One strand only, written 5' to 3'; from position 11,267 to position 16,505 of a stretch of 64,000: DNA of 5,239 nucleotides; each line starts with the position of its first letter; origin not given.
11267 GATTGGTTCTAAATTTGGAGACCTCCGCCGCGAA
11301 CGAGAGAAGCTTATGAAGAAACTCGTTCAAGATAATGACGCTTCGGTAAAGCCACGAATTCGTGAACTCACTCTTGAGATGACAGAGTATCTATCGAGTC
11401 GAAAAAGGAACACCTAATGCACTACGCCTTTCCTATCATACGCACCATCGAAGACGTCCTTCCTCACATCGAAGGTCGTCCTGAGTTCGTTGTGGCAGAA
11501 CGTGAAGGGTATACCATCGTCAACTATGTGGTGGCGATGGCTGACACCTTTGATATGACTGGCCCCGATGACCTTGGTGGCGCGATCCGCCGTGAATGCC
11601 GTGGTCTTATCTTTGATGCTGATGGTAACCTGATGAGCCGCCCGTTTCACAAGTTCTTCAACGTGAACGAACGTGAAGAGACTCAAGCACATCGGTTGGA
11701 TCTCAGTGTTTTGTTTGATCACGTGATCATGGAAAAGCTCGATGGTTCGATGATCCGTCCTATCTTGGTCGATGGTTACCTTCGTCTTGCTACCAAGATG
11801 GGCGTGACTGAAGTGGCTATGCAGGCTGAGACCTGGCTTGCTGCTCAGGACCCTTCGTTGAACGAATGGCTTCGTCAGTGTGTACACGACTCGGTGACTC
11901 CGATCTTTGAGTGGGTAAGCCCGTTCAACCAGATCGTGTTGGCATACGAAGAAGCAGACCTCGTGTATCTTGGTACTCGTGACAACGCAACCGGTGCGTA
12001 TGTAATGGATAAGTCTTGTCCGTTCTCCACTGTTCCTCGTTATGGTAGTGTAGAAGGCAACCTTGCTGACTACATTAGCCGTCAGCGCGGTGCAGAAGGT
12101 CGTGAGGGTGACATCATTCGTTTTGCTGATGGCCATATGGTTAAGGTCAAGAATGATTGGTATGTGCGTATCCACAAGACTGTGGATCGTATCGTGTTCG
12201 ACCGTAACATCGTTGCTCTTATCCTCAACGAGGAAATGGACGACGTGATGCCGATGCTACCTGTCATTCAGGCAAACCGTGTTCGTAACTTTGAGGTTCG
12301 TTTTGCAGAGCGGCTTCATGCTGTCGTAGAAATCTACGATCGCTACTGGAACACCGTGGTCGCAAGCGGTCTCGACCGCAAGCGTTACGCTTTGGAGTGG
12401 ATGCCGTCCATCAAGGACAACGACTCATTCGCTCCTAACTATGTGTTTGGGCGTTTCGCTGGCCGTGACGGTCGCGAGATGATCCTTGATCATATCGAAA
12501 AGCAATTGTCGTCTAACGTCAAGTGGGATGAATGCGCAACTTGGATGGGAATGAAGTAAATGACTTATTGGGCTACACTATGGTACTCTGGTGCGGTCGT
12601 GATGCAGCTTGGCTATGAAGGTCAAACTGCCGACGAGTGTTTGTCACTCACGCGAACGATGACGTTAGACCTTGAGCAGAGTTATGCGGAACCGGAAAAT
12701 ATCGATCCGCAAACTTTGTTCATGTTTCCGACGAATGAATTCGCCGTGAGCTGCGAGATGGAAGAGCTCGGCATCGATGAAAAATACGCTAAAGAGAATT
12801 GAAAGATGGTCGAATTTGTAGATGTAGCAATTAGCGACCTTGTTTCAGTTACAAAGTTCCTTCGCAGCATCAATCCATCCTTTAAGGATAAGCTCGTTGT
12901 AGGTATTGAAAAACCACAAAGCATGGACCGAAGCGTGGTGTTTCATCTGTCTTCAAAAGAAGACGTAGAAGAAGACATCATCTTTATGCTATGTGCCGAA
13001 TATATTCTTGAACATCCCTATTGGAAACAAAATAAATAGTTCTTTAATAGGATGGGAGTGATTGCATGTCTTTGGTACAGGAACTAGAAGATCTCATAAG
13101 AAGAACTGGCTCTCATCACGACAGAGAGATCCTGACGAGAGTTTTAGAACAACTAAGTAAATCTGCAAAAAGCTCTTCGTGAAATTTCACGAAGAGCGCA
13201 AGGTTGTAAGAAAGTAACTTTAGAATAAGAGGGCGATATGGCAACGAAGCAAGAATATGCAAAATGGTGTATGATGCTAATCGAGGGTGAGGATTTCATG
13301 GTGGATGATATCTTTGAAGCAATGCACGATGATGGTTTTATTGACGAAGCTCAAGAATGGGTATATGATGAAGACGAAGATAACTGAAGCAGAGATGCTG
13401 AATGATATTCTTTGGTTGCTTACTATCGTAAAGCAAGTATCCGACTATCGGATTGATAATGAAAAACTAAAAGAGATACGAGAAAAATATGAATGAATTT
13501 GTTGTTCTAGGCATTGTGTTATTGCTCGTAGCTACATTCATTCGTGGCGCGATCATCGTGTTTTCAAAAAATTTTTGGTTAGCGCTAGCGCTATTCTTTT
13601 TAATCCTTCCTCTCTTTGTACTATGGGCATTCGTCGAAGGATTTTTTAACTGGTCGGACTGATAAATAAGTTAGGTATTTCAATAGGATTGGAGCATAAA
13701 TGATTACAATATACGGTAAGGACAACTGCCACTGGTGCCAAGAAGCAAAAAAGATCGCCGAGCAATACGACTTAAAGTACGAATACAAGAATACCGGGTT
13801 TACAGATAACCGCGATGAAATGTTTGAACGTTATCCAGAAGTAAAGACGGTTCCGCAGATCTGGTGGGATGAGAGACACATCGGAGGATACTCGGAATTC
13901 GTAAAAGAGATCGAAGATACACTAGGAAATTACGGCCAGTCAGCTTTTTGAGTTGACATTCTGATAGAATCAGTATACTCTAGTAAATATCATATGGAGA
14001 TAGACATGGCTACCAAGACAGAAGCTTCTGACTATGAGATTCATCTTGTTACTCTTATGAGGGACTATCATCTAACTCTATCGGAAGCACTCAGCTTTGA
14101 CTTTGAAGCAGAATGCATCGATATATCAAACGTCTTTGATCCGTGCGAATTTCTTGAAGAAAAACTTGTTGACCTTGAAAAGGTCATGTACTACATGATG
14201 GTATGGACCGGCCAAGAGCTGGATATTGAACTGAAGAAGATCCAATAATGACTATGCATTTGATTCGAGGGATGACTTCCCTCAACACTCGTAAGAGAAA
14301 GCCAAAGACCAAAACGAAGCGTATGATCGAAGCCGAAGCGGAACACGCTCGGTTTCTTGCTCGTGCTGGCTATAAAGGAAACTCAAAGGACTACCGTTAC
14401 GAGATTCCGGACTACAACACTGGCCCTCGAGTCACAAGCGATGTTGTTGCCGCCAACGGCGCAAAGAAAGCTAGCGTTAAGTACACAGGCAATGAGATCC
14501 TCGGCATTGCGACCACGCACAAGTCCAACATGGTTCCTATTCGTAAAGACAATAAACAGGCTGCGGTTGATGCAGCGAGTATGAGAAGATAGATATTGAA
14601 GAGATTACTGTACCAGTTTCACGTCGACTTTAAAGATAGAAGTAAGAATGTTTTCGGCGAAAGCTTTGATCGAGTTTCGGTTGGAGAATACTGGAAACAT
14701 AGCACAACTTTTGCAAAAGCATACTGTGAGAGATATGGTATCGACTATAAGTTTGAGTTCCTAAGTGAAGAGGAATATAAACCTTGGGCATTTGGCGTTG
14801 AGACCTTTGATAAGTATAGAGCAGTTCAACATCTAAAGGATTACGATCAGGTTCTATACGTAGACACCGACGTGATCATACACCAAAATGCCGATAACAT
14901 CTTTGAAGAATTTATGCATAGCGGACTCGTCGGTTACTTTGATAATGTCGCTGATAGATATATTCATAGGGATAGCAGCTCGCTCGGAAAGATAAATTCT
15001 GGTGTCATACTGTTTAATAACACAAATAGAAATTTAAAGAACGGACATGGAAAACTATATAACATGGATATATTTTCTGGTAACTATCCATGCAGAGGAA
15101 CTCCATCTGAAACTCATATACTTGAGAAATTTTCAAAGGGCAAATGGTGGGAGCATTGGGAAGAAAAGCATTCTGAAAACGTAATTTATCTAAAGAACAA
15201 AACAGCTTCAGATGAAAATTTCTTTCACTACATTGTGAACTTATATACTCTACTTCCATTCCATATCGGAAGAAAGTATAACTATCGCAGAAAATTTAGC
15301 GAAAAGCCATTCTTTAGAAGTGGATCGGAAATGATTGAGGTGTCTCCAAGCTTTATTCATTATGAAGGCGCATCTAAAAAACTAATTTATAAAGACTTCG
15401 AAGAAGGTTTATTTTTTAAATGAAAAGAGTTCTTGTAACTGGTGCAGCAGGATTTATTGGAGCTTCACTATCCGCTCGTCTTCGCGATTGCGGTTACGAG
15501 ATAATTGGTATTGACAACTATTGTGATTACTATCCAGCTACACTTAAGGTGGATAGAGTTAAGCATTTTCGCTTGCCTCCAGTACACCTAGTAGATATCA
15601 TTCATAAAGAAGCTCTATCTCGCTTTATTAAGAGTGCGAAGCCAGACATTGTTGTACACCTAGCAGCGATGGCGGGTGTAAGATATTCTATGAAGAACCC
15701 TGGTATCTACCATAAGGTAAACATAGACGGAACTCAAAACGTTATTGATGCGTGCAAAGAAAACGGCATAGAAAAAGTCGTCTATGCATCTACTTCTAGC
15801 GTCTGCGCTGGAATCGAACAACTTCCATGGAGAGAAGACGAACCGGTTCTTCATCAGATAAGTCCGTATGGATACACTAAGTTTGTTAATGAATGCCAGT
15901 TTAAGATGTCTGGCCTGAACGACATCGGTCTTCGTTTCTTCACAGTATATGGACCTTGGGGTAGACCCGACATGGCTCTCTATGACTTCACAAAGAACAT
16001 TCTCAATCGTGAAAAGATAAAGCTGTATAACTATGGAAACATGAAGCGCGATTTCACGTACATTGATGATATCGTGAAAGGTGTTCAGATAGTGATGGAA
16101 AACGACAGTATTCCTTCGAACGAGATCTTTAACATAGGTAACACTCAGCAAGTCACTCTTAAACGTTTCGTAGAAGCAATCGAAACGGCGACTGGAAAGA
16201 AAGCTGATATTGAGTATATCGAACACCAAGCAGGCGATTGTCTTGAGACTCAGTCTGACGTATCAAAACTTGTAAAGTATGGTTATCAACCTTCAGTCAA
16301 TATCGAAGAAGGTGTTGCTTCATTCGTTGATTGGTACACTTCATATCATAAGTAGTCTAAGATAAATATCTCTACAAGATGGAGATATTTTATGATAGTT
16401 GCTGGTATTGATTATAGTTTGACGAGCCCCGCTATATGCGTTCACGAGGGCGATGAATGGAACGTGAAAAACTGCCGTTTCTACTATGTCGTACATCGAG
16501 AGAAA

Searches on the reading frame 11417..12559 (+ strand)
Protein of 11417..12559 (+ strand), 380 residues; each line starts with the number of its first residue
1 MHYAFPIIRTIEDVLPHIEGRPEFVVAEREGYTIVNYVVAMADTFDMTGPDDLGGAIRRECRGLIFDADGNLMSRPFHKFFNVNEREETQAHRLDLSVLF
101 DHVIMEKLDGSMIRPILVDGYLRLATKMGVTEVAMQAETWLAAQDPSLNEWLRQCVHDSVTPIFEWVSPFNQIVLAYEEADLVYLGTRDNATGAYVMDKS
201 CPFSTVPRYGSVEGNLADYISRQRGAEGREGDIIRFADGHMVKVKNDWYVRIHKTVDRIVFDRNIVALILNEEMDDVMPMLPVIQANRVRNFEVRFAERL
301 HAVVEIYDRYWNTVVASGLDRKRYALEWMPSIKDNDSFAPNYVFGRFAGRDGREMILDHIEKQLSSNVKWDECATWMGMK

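Call 3: search_protein_families(library=pfam, proteins=[window:11417-12559:+], max_evalue=0.01)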
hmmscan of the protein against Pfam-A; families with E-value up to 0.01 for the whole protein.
window:11417-12559:+ (380 aa): 2 families
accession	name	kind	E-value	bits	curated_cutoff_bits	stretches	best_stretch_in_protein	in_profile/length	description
PF09511.15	RNA_lig_T4_1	-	4.3e-25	89.3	28.3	1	60-197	1-154/227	RNA ligase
PF20819.2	T4_Rnl1_C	-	0.00022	21.9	27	1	257-369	2-115/122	T4 RNA ligase 1, C-terminal domain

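Call 4: search_protein_families(library=phrogs, proteins=[window:11417-12559:+], max_evalue=0.001)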
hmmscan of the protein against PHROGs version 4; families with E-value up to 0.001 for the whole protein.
window:11417-12559:+ (380 aa): 2 families
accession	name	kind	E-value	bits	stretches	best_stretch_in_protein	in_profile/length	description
phrog_562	-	tail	3.3e-72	244.5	1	26-369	29-369/377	RNA ligase and tail fiber protein attachment catalyst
phrog_8238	-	DNA, RNA and nucleotide metabolism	1.8e-09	37.2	1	61-110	458-508/737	RNA ligase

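Call 6: search_dna_similar(query=window:11417-12559:+, collection=phages, mode=protein, max_rows=25)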
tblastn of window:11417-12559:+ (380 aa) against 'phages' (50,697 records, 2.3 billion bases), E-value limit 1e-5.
Records with a match: 1829; places in all: 1829; records where one place covers at least 80% of the query: 714.
Best place of each record, by identity: <60% 1829.
By first word of the organism name: Escherichia 637; Klebsiella 286; Streptomyces 132; Shigella 83; Aeromonas 77; Acinetobacter 69; Enterobacter 56; Vibrio 53; Enterobacteria 48; Campylobacter 46; and 52 more.
By host as written in the record: Escherichia coli 272; - 182; Klebsiella pneumoniae 95; Streptomyces griseus ATCC 10137 51; Streptomyces lividans JI 1326 31; Escherichia coli B 28; Escherichia coli O157:H7 27; Aeromonas salmonicida 27; and 450 more.
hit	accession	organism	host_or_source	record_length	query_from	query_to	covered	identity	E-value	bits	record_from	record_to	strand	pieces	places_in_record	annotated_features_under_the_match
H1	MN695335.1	Synechococcus phage B23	Synechoccus sp.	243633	1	372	98%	39.6%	1e-77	266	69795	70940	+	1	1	hypothetical protein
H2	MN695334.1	Synechococcus phage B3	Synechoccus sp.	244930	1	372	98%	39.6%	1e-77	266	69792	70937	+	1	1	hypothetical protein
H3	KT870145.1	Roseobacter phage DSS3P8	Ruegeria pomeroyi DSS-3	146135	1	379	100%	37.6%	1e-69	243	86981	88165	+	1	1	RNA ligase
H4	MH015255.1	Ruegeria phage vB_RpoS-V10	Ruegeria pomeroyi DSS-3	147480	1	379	100%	36.6%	3e-68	238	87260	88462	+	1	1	RNA ligase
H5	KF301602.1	Caulobacter phage Cr30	Caulobacter crescentus CB15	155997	1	373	98%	36.8%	3e-58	210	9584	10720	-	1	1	RNA ligase | hypothetical protein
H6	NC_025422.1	Caulobacter phage Cr30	Caulobacter crescentus CB15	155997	1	373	98%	36.8%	3e-58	210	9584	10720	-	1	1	RNA ligase and tail fiber protein attachment catalyst | hypothetical protein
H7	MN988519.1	Rhizobium phage RHph_I1_18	Rhizobium phaseoli I1_18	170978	1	326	86%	38.9%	2e-62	222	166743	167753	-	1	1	RNA ligase A protein | putative tRNA-His guanylyltransferase protein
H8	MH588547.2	Caulobacter phage CcrSC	Caulobacter vibrioides CB15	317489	5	343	89%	35.7%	1e-54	199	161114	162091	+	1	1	RNA ligase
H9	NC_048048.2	Caulobacter phage CcrSC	Caulobacter vibrioides CB15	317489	5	343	89%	35.7%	1e-54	199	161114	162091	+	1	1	RNA ligase and tail fiber protein attachment catalyst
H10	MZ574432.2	Caulobacter phage BL47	Caulobacter vibrioides CB15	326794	5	325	84%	37.6%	1e-55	202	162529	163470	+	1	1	RNA ligase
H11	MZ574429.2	Caulobacter phage C1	Caulobacter vibrioides CB15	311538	5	325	84%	37.6%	1e-55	202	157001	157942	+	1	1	RNA ligase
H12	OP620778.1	Bertelyvirus sp.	Caulobacter vibrioides CB15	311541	5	325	84%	37.6%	1e-55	202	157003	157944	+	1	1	RNA ligase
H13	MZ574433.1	Caulobacter phage RB23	Caulobacter vibrioides CB15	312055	5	325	84%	37.6%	1e-55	202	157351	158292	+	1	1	RNA ligase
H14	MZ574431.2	Caulobacter phage J4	Caulobacter vibrioides CB15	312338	5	325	84%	37.6%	1e-55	202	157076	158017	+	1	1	RNA ligase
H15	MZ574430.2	Caulobacter phage C2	Caulobacter vibrioides CB15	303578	5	325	84%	37.3%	3e-54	198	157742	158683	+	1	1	RNA ligase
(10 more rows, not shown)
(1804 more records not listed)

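Call 9: get_annotated_region(hit=H1, flank=9000)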
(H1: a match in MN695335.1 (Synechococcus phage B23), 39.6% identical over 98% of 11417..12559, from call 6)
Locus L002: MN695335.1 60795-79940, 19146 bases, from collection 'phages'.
description: Synechococcus phage B23, complete genome.
organism: Synechococcus phage B23 (NCBI taxid 2674977)
taxonomy: Viruses; Duplodnaviria; Heunggongvirae; Uroviricota; Caudoviricetes; Kyanoviridae
host: Synechoccus sp.; source: -; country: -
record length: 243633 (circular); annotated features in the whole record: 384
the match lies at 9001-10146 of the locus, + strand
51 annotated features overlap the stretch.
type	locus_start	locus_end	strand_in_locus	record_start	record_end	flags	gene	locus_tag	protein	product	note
CDS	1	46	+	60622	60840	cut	-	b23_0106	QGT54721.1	hypothetical protein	gp106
CDS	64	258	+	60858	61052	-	-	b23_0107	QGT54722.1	hypothetical protein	gp107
CDS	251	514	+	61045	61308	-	-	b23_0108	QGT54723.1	hypothetical protein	gp108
CDS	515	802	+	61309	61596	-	-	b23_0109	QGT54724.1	hypothetical protein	gp109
CDS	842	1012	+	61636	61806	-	-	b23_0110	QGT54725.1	hypothetical protein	gp110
CDS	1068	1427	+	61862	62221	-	-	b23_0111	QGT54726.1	hypothetical protein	gp111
CDS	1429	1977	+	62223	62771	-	-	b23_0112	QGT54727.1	hypothetical protein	gp112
CDS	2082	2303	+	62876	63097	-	-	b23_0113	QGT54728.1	hypothetical protein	gp113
CDS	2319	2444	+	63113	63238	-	-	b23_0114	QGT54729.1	hypothetical protein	gp114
CDS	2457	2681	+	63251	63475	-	-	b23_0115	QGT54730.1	hypothetical protein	gp115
CDS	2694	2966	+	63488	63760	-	-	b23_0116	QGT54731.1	hypothetical protein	gp116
CDS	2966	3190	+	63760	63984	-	-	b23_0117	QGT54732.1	hypothetical protein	gp117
CDS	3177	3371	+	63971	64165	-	-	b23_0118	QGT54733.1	hypothetical protein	gp118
CDS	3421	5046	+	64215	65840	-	-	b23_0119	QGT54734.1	flagellar hook-length control protein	gp119; Flagellar hook-length control protein FliK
CDS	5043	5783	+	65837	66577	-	-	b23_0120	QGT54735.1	hypothetical protein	gp120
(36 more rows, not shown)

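Call 12: search_solved_structures(query=window:11417-12559:+, max_evalue=0.1, show_alignments=2)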
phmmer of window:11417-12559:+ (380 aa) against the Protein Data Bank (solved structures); distinct sequences matched with E-value up to 0.1: 3.
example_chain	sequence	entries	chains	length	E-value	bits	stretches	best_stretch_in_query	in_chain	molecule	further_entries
2c5u_A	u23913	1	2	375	6e-30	107.8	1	59-369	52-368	RNA LIGASE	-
9do4_B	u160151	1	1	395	7.1e-30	107.5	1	59-369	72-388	RNA ligase 1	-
5tt6_A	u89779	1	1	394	3e-29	105.5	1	59-369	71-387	T4 RNA ligase 1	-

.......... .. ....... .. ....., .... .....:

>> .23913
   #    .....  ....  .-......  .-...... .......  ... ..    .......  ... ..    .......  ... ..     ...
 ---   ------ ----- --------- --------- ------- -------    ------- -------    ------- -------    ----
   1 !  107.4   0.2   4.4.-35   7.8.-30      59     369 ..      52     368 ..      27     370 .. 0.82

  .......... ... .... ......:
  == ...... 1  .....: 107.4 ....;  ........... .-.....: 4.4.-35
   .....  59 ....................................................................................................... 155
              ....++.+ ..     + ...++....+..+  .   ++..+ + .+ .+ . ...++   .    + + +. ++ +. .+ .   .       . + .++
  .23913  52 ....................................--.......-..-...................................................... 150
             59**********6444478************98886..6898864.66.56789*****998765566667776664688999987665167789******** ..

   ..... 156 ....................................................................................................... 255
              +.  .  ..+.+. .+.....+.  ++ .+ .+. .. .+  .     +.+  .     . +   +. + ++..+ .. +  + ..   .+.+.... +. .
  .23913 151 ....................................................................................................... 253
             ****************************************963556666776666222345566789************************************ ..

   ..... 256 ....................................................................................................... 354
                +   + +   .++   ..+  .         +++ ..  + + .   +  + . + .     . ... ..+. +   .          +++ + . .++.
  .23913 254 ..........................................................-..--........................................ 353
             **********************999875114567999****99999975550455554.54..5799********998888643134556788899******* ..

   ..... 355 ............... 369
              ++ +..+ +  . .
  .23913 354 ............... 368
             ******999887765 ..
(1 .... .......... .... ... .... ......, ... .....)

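Call 36: search_protein_families(library=ncbifam, proteins=[window:11417-12559:+], max_evalue=0.01)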
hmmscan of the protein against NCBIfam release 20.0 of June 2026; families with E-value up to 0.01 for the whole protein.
window:11417-12559:+ (380 aa): 1 family
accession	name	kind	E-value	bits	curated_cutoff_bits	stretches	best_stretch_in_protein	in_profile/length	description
TIGR02308.1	RNA_lig_T4_1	equivalog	8.9e-44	150.1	242.25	1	32-369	31-366/373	T4 RnlA family RNA ligase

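Call 44: find_related_loci(query=window:11417-12559:+, collection=viral_contigs, flank=10000)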
Query window:11417-12559:+ (380 aa) in viral_contigs; peptide patterns used: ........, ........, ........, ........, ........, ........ (x = any residue, [..] = any of these).
27 stretches matched a pattern; 27 encode a relative of the query (tblastn E <= 1e-3); 27 distinct loci.
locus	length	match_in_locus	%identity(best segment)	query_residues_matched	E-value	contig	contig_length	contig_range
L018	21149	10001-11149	82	1-379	0e+0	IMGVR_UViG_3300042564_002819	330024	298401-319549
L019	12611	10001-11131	82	1-379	0e+0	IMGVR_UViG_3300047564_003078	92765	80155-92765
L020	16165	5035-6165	82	1-379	0e+0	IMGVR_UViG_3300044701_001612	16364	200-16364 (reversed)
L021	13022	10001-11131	78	1-379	0e+0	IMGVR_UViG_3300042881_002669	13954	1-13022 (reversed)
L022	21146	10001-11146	78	1-379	0e+0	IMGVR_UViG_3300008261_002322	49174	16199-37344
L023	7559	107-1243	72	1-380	0e+0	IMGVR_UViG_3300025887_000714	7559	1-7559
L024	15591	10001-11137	72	1-380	0e+0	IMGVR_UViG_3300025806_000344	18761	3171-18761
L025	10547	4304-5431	72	1-379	0e+0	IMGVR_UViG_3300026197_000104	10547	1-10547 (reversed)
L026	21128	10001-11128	72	1-379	0e+0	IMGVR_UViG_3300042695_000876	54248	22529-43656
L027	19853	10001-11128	72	1-379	0e+0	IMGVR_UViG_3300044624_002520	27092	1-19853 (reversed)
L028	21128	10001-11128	70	1-379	0e+0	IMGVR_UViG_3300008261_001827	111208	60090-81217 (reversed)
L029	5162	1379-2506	70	1-379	0e+0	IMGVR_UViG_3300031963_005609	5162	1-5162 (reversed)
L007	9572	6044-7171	70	1-379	0e+0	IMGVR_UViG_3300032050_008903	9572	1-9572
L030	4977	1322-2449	70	1-379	0e+0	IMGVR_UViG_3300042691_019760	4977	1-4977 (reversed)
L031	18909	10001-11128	69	1-379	8e-178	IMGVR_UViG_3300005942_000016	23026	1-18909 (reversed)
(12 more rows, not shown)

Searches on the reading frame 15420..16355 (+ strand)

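Call 18: search_protein_families(library=pfam, proteins=[window:15420-16355:+], max_evalue=0.0001)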
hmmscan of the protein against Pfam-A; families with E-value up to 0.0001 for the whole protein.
window:15420-16355:+ (311 aa): 7 families
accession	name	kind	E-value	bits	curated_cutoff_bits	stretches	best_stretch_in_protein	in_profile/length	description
PF01370.27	Epimerase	-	6.4e-52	176.8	20.9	1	4-240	1-240/240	NAD dependent epimerase/dehydratase family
PF16363.11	GDP_Man_Dehyd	-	1.1e-37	130.6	27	1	5-300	1-330/332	GDP-mannose 4,6 dehydratase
PF01073.25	3Beta_HSD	-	6.8e-22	78.2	22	1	5-219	1-222/280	3-beta hydroxysteroid dehydrogenase/isomerase family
PF04321.23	RmlD_sub_bind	-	6e-21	75.2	27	1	3-270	2-244/287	RmlD substrate binding domain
PF02719.21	Polysacc_synt_2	-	1.6e-15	57.5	20.2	1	4-128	1-131/293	Polysaccharide biosynthesis protein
PF07993.18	NAD_binding_4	-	3.8e-07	30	20.1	1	73-137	87-148/258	Male sterility protein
PF05368.20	NmrA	-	5.3e-05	23.4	27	0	2-125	3-107/298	NmrA-like family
